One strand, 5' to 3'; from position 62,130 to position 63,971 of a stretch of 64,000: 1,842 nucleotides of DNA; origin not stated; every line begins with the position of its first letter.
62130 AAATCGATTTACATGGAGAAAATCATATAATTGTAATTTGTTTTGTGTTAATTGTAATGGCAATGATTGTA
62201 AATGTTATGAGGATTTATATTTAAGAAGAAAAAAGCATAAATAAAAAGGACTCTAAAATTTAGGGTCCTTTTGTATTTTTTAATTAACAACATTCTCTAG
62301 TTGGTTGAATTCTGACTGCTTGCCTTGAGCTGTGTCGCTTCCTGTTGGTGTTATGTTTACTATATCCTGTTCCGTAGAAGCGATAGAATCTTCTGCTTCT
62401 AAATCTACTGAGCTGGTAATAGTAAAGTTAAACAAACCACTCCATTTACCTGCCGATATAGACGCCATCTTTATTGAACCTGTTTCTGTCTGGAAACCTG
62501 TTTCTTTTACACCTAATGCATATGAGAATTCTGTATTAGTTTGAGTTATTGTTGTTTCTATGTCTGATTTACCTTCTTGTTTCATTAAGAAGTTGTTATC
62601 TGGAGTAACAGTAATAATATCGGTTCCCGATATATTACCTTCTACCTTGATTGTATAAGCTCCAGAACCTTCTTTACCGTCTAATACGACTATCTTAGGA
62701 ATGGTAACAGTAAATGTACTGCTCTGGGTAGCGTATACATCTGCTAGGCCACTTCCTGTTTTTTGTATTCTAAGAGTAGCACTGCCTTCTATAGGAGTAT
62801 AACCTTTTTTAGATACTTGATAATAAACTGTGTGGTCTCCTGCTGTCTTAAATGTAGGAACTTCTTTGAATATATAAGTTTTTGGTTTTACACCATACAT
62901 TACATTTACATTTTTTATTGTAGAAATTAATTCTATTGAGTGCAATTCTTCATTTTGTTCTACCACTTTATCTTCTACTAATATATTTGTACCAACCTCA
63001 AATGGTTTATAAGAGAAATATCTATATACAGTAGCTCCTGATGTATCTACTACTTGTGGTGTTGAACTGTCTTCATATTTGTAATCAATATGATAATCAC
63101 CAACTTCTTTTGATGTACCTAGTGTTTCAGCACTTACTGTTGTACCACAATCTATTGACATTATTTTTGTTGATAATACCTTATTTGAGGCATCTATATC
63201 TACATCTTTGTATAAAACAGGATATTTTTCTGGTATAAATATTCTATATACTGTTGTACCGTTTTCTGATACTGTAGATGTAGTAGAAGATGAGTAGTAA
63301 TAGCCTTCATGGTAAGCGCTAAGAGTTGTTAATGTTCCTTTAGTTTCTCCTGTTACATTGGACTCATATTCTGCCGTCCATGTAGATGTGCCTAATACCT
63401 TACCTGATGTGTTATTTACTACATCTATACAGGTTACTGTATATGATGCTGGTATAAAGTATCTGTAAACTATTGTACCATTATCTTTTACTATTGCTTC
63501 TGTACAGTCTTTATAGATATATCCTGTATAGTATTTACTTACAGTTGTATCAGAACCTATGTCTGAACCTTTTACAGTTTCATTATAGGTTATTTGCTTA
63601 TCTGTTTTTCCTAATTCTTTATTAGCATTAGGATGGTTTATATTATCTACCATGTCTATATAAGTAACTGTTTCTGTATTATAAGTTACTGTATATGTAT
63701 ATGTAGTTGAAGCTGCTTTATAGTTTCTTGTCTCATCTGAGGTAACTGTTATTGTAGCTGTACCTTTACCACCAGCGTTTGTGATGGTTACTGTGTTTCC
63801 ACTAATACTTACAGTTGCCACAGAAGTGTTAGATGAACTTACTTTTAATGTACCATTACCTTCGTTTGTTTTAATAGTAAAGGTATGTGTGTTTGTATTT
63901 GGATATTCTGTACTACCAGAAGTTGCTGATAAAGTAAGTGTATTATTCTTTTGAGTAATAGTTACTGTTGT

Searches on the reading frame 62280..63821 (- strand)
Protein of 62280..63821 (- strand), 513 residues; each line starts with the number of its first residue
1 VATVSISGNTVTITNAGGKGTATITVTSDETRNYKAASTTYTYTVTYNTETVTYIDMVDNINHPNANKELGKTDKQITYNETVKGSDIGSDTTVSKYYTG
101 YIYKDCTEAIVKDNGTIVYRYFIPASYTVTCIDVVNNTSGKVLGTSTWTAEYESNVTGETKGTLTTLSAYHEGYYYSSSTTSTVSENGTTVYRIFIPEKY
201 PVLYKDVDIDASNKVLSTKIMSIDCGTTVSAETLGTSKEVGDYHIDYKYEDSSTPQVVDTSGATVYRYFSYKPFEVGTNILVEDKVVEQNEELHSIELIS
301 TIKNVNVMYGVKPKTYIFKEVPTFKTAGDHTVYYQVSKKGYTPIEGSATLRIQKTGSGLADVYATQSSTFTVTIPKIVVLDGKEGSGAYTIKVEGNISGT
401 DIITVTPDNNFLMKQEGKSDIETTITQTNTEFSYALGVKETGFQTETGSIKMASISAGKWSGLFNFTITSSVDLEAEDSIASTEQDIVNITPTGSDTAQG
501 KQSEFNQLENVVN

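Call 22: search_protein_families(library=phrogs, proteins=[window:62280-63821:-], max_evalue=0.00001)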
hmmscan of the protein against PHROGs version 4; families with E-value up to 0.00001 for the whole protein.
window:62280-63821:- (513 aa): 0 families

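Call 37: search_protein_families(library=pfam, proteins=[window:62280-63821:-], max_evalue=0.001)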
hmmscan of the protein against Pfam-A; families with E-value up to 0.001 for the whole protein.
window:62280-63821:- (513 aa): 0 families

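Call 73: find_encoding_contigs(protein=window:62280-63821:-, flank=10000, max_places=1)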
Protein window:62280-63821:- (513 aa): no gene with exactly this product is on record in the collection.
